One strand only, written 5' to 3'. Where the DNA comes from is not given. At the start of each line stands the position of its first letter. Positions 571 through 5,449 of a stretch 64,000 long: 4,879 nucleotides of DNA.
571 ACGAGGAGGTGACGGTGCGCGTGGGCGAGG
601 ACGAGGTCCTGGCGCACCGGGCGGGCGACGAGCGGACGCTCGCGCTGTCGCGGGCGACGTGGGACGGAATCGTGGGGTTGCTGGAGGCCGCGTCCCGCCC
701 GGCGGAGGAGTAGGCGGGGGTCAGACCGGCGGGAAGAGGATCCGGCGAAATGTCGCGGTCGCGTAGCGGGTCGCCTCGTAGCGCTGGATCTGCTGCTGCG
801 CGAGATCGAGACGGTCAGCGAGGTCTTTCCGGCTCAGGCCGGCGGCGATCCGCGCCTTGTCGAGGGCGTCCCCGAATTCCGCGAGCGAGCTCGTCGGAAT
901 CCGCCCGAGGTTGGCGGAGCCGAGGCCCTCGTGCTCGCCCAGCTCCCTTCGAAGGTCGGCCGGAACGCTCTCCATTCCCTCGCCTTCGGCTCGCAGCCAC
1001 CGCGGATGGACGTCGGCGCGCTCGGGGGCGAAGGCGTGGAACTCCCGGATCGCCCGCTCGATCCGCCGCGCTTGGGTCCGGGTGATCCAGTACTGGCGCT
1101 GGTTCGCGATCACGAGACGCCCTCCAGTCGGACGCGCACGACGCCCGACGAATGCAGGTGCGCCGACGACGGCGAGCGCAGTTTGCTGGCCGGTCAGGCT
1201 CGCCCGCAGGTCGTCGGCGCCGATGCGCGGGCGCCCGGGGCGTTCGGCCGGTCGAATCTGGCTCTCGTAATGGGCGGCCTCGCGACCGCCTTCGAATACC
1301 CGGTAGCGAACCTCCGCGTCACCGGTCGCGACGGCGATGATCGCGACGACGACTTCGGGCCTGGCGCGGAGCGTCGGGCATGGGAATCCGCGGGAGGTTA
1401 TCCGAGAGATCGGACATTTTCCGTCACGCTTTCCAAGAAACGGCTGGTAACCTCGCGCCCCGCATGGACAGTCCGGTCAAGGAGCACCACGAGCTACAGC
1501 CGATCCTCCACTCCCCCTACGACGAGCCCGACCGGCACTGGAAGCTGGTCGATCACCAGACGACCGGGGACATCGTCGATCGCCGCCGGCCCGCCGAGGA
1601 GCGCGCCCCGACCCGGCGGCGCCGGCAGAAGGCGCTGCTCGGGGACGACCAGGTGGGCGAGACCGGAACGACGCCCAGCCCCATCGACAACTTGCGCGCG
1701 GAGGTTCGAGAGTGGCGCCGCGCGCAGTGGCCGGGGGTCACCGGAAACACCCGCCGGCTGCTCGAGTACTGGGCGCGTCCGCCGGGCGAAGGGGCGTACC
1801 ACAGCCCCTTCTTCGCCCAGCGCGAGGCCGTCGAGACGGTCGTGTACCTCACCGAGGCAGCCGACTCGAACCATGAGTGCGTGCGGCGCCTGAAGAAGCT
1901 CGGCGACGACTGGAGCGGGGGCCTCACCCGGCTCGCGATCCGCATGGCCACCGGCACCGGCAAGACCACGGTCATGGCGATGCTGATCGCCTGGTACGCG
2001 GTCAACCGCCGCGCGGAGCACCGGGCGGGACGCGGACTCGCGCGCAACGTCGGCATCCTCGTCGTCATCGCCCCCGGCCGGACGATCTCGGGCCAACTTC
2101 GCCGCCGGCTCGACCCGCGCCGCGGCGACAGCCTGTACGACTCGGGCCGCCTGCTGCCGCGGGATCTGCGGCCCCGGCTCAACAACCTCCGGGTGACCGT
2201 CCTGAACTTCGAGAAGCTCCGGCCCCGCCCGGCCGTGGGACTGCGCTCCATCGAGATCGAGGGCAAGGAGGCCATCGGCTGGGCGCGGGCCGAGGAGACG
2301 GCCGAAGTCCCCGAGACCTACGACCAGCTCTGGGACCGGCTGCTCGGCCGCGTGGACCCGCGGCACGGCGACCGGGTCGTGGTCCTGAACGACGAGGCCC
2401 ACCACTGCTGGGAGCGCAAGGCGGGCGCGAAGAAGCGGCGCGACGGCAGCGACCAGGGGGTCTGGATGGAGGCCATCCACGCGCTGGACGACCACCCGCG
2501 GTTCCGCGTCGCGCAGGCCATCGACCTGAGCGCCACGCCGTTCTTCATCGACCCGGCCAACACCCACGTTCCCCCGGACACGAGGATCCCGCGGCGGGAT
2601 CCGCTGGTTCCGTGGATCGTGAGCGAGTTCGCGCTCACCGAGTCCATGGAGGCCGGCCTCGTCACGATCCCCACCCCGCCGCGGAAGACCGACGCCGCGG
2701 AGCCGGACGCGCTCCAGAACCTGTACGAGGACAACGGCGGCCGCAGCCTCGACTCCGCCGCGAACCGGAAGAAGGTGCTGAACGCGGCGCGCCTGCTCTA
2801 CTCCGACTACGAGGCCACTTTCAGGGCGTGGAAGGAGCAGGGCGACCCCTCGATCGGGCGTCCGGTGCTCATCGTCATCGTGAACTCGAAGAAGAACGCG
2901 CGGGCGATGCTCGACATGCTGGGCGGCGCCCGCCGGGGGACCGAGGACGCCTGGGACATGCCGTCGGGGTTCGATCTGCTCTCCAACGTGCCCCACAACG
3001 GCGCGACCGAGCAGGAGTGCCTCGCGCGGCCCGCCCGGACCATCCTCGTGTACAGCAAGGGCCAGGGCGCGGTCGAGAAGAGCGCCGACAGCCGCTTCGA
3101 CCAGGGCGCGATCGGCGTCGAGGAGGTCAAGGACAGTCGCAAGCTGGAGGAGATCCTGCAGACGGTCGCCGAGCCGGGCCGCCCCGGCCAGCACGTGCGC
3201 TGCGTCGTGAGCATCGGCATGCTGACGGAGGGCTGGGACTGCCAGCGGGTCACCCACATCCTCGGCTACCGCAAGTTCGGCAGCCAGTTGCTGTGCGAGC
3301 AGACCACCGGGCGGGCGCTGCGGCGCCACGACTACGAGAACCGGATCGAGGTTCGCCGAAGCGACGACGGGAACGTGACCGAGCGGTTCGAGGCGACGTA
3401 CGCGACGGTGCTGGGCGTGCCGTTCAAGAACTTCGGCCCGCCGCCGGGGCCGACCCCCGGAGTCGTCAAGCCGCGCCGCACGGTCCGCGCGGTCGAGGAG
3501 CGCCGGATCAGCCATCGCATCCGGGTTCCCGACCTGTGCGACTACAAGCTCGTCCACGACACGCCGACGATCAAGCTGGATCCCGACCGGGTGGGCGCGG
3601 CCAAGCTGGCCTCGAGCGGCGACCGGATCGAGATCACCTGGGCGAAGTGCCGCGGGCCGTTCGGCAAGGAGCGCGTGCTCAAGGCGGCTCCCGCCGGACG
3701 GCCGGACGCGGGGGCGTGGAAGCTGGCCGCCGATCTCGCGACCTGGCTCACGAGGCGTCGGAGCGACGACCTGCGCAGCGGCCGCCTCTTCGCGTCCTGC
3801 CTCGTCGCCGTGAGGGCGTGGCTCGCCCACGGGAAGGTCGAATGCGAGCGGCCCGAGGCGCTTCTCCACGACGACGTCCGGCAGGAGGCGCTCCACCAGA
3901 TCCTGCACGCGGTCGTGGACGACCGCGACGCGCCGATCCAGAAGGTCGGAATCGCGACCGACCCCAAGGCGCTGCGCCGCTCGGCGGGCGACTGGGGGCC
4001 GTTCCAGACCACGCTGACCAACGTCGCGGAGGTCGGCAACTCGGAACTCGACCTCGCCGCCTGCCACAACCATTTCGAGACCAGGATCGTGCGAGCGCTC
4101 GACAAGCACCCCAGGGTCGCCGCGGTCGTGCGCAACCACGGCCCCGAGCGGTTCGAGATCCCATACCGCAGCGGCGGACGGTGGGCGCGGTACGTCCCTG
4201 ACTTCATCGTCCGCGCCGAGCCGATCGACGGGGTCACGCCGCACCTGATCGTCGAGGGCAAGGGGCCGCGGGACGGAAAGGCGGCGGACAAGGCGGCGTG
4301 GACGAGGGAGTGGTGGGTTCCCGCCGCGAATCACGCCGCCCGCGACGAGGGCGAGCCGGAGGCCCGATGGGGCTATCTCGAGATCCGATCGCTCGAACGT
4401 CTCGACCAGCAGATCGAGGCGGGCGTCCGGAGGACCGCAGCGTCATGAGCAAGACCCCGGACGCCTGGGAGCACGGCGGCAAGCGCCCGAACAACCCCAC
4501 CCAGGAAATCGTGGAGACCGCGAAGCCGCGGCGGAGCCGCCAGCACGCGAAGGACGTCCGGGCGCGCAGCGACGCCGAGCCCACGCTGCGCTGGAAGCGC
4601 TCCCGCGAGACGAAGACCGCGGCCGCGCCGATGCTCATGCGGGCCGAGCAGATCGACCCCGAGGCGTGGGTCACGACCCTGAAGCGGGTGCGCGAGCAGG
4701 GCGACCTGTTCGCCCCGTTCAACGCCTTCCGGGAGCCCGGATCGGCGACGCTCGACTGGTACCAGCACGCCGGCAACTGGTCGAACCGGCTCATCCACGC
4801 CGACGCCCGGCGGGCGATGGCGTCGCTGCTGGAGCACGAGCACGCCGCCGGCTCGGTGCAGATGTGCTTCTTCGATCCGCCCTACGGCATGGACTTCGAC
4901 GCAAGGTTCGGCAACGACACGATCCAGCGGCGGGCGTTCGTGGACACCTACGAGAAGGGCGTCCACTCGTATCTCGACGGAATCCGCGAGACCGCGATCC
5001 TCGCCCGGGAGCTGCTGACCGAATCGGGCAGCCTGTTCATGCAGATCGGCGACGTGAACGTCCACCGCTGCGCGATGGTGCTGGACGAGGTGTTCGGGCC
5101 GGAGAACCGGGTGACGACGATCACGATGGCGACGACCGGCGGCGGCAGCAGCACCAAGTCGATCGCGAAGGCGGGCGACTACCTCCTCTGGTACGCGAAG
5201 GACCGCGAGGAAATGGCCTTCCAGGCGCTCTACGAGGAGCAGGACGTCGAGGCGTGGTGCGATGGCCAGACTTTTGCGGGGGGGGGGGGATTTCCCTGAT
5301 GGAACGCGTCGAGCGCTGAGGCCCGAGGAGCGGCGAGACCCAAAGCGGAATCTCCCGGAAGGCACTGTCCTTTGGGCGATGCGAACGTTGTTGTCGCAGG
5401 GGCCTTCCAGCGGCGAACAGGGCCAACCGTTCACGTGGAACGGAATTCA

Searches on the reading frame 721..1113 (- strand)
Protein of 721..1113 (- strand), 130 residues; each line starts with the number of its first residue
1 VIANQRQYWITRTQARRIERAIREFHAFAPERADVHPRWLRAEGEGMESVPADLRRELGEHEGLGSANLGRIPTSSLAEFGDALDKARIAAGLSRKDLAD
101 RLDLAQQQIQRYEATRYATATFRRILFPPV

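Call 30: search_protein_families(library=pfam, proteins=[window:721-1113:-], max_evalue=0.01)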
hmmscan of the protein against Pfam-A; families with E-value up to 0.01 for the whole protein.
window:721-1113:- (130 aa): 5 families
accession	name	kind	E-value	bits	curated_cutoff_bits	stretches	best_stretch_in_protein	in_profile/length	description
PF01381.28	HTH_3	-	3.9e-07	30.4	23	1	86-114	3-31/55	Helix-turn-helix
PF13560.12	HTH_31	-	2e-05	25.3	27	1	79-119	1-41/64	Helix-turn-helix domain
PF13413.12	HTH_25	-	0.00012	22.3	24.6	1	84-118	2-36/62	Helix-turn-helix domain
PF12844.13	HTH_19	-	0.0046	17.3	30.2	1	82-124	2-43/64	Helix-turn-helix domain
PF24250.1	HVO_2718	-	0.0095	16.1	30.3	0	77-120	109-152/173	Transcription regulator HVO_2718-like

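Call 66: search_protein_families(library=padloc, proteins=[window:721-1113:-], max_evalue=0.00001)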
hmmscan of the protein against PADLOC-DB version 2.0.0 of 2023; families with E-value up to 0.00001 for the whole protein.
window:721-1113:- (130 aa): 0 families

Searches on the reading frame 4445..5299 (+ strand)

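Call 30: search_protein_families(library=pfam, proteins=[window:4445-5299:+], max_evalue=0.01)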
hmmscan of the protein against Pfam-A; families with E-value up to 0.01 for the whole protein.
window:4445-5299:+ (284 aa): 1 family
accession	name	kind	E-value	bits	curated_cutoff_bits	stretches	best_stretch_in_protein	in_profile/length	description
PF01555.25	N6_N4_Mtase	-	7.7e-13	49.3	26.7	1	138-264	1-123/221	DNA methylase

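Call 66: search_protein_families(library=padloc, proteins=[window:4445-5299:+], max_evalue=0.00001)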
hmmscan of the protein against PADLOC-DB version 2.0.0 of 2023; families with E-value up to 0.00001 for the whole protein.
window:4445-5299:+ (284 aa): 16 families
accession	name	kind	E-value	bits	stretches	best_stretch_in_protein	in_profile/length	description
PDLC03632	MTase_III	-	7.1e-43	144.8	1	85-260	135-325/983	Type III methyltransferase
PDLC03354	MTase_II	-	9.3e-18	62.4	1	114-258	61-212/425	Type II methyltransferase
PDLC03636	MTase_III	-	9.6e-18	62.2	1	112-260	45-181/575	Type III methyltransferase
PDLC03644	MTase_III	-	9.6e-16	55.6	1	109-257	34-191/542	Type III methyltransferase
PDLC03634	MTase_III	-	4.8e-15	53.5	1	185-264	182-261/621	Type III methyltransferase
PDLC03635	MTase_III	-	5.6e-14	49.8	1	115-268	220-364/708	Type III methyltransferase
PDLC03637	MTase_III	-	7.5e-13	46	1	106-267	117-278/513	Type III methyltransferase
PDLC03642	MTase_III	-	2.2e-12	44.4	1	115-254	84-218/528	Type III methyltransferase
PDLC03641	MTase_III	-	6.6e-12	42.8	1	185-259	193-268/657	Type III methyltransferase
PDLC03300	MTase_II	-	1.3e-10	38.9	1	164-261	74-171/302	Type II methyltransferase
PDLC03633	MTase_III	-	5.4e-10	36.6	1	107-252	71-228/616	Type III methyltransferase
PDLC03638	MTase_III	-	2.5e-08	30.7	1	114-250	381-506/816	Type III methyltransferase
PDLC03278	MTase_II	-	2.6e-08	31.7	1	168-254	38-123/390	Type II methyltransferase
PDLC03639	MTase_III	-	4.7e-08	29.8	1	114-274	88-241/639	Type III methyltransferase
PDLC03640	MTase_III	-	8.5e-08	29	1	113-255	43-201/654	Type III methyltransferase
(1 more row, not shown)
